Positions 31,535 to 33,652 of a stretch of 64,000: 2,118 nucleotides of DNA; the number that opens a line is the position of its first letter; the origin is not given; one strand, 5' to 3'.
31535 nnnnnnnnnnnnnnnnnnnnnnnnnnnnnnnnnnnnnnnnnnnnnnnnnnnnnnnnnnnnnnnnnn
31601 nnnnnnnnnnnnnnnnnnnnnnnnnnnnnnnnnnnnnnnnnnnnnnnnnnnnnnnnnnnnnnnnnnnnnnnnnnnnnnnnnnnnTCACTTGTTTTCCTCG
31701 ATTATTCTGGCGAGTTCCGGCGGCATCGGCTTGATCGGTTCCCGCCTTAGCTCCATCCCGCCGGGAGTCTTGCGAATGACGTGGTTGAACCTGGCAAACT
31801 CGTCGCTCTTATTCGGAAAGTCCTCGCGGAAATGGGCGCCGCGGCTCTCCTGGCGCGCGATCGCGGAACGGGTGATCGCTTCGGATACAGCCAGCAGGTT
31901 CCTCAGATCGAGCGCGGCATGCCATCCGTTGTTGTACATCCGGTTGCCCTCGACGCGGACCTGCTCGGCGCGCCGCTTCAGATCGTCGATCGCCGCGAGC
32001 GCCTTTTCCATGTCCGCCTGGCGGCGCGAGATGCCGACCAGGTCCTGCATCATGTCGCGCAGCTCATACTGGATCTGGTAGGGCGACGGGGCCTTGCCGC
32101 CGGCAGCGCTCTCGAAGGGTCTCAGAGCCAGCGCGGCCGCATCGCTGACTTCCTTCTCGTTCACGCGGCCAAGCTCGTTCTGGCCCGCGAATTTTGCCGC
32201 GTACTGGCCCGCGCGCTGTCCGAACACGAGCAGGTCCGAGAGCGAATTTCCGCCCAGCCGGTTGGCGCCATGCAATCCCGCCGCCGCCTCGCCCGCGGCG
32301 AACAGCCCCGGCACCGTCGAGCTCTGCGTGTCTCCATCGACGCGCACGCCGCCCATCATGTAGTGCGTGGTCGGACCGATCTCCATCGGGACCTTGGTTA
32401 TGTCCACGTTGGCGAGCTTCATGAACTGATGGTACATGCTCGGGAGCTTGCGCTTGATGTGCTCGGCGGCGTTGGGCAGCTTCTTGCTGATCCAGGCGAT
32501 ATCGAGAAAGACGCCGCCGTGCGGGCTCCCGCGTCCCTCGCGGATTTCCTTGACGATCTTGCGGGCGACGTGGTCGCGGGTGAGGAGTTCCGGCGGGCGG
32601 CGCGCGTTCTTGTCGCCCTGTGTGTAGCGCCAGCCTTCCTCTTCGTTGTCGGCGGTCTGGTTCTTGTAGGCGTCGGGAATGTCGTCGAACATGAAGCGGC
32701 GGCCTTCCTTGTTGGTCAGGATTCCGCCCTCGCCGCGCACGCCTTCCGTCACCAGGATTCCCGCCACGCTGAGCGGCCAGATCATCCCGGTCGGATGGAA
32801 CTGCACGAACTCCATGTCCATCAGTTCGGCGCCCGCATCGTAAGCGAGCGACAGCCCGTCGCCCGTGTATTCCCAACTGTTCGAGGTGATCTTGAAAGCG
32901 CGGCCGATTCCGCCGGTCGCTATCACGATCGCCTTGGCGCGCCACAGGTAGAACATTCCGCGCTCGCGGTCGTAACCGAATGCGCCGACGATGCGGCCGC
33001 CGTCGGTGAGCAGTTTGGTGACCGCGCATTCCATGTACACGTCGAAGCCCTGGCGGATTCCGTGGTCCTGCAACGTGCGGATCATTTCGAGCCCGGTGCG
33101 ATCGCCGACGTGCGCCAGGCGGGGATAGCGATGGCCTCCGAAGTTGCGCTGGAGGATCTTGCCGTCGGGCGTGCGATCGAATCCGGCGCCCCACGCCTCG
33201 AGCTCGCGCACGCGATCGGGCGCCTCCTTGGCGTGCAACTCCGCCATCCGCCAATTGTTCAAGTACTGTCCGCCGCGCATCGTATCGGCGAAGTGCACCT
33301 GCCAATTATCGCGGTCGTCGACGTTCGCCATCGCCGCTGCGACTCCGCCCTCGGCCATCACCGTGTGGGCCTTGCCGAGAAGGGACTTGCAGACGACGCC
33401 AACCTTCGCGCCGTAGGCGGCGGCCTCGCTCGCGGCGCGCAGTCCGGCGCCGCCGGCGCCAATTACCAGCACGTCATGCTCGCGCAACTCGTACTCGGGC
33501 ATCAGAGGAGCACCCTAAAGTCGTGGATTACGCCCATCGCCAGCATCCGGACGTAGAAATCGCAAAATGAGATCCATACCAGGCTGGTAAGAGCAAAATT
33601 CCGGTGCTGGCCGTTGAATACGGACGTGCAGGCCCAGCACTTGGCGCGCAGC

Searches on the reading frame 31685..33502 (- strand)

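Call 36: search_protein_families(library=pfam, proteins=[window:31685-33502:-], max_evalue=0.00001)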
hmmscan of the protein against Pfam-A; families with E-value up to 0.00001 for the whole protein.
window:31685-33502:- (605 aa): 5 families
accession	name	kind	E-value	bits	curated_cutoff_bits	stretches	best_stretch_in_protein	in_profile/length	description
PF00890.30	FAD_binding_2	-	2.9e-89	300.6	20.4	1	10-421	1-414/414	FAD binding domain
PF02910.25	Succ_DH_flav_C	-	1.4e-27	96.6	20.8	1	480-591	3-117/130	Fumarate reductase flavoprotein C-term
PF07992.20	Pyr_redox_2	-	1.9e-08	34.6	26.1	1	9-206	1-117/291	Pyridine nucleotide-disulphide oxidoreductase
PF03486.20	HI0933_like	-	3.4e-07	30.4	50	0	9-39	1-31/244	HI0933-like protein Rossmann domain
PF01266.30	DAO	-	3.1e-06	27.4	27.9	0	10-197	1-203/353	FAD dependent oxidoreductase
